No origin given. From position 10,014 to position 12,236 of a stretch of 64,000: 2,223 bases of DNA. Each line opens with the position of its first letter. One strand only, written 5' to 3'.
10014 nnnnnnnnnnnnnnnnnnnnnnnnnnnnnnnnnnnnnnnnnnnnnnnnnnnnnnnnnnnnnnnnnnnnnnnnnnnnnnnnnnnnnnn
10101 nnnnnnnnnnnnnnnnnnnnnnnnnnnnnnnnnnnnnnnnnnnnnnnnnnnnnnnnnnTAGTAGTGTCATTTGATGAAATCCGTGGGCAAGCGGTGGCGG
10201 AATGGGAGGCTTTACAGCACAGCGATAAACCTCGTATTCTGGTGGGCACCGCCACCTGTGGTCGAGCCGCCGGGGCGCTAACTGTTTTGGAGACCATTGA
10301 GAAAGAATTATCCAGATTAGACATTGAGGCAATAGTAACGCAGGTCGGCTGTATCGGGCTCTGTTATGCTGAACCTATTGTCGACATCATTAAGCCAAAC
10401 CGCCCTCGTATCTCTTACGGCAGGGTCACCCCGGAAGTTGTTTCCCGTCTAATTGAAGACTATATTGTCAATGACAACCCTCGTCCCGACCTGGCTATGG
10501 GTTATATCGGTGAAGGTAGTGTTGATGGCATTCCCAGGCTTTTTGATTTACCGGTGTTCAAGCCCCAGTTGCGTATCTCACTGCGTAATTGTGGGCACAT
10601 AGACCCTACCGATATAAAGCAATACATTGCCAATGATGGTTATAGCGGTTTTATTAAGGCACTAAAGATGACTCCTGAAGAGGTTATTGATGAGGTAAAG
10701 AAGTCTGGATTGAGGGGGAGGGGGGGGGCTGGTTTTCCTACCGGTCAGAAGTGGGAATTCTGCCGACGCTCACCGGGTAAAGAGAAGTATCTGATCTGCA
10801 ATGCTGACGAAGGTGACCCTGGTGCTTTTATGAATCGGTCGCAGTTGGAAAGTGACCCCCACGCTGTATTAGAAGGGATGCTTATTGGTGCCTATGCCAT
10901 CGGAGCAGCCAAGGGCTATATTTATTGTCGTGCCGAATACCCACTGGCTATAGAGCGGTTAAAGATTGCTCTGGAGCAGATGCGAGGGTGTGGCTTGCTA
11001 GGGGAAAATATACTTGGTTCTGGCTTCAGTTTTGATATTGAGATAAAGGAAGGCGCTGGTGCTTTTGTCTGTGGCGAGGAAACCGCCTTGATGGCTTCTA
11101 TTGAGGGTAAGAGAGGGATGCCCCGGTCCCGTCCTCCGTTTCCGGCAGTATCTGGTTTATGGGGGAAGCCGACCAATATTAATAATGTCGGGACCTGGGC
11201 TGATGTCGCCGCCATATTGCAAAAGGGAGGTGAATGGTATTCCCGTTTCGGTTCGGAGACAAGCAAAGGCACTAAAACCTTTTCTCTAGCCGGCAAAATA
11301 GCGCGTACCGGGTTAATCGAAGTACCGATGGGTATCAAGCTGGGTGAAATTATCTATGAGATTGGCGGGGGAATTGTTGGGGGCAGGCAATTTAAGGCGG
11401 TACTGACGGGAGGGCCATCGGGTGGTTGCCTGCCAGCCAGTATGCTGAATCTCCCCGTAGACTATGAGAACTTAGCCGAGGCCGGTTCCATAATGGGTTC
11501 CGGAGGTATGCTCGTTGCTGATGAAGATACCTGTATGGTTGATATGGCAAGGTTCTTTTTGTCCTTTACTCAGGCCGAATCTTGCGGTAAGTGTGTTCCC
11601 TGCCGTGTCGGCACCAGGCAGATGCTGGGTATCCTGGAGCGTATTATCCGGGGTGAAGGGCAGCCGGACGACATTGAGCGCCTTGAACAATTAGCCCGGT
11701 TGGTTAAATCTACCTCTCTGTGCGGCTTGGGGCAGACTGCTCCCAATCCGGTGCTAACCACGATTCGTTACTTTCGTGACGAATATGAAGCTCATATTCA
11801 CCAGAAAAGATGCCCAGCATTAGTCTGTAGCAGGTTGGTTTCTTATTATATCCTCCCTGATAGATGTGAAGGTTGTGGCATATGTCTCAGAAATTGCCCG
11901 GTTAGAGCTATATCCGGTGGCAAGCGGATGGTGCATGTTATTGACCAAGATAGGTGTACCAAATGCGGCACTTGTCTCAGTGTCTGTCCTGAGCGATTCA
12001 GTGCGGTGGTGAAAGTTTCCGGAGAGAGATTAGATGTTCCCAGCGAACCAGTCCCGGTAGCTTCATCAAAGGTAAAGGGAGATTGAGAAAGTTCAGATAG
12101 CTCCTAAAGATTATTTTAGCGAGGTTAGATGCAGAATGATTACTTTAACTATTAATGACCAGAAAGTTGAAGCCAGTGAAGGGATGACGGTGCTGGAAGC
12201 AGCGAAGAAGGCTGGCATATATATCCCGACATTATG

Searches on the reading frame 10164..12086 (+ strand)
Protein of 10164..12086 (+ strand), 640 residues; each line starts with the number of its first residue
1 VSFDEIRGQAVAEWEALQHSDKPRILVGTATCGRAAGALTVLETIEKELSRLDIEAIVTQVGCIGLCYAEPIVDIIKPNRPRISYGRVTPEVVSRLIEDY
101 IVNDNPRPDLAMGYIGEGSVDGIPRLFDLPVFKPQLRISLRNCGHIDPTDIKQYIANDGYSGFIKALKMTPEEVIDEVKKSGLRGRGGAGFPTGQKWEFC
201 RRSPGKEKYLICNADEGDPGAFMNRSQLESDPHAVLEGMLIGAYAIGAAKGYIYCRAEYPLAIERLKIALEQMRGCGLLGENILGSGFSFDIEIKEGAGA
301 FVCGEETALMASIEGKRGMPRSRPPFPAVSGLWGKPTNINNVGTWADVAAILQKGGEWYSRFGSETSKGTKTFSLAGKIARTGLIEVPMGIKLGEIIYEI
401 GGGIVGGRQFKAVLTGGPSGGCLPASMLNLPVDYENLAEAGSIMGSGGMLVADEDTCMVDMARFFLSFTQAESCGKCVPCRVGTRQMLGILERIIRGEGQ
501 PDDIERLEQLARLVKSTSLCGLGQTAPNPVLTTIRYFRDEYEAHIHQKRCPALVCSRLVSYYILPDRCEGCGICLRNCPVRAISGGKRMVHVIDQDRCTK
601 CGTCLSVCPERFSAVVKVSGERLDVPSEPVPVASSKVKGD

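Call 4: search_protein_families(library=pfam, proteins=[window:10164-12086:+], max_evalue=0.01)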
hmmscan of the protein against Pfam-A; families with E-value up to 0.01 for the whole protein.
window:10164-12086:+ (640 aa): 15 families
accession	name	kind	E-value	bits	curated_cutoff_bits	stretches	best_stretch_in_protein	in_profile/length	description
PF01512.22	Complex1_51K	-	1.7e-45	155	31.2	1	178-349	1-149/150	Nuo51 FMN-binding domain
PF10589.14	NADH_4Fe-4S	-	3.5e-36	123.4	23.5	1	460-544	1-85/85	NADH-ubiquinone oxidoreductase-F iron-sulfur binding region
PF00037.32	Fer4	-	2e-12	46.8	21.1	2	561-584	1-24/24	4Fe-4S binding domain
PF13237.11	Fer4_10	-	4.3e-09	36.6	25.5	2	562-609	3-53/53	4Fe-4S dicluster domain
PF12837.12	Fer4_6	-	6.5e-09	35.8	25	2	592-610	3-21/24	4Fe-4S binding domain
PF14697.11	Fer4_21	-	1.3e-08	35.3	35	1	564-609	4-52/59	4Fe-4S dicluster domain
PF12838.12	Fer4_7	-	2.6e-08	34.6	27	1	567-610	1-50/52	4Fe-4S dicluster domain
PF13187.11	Fer4_9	-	3.7e-07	30.5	27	1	567-611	1-50/52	4Fe-4S dicluster domain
PF12797.12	Fer4_2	-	5.4e-07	29.6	24.5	2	591-610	3-22/22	4Fe-4S binding domain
PF13459.11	Fer4_15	-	6.2e-06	27.3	22.4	1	592-613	2-23/66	4Fe-4S single cluster domain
PF10531.15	SLBB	-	3.7e-05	23.9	27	1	374-421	3-53/55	SLBB domain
PF13183.11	Fer4_8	-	0.00028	21.8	27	1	596-610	3-17/68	4Fe-4S dicluster domain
PF25160.1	LdpA_Fe-S-bd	-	0.0003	20.9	27.6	1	574-611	9-41/49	LdpA Fe-S cluster-binding domain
PF13370.11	Fer4_13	-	0.0023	19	24.5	1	593-614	1-22/58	4Fe-4S single cluster domain of Ferredoxin I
PF01257.25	2Fe-2S_thioredx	-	0.0049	17.2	24.8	1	21-100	64-144/145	Thioredoxin-like [2Fe-2S] ferredoxin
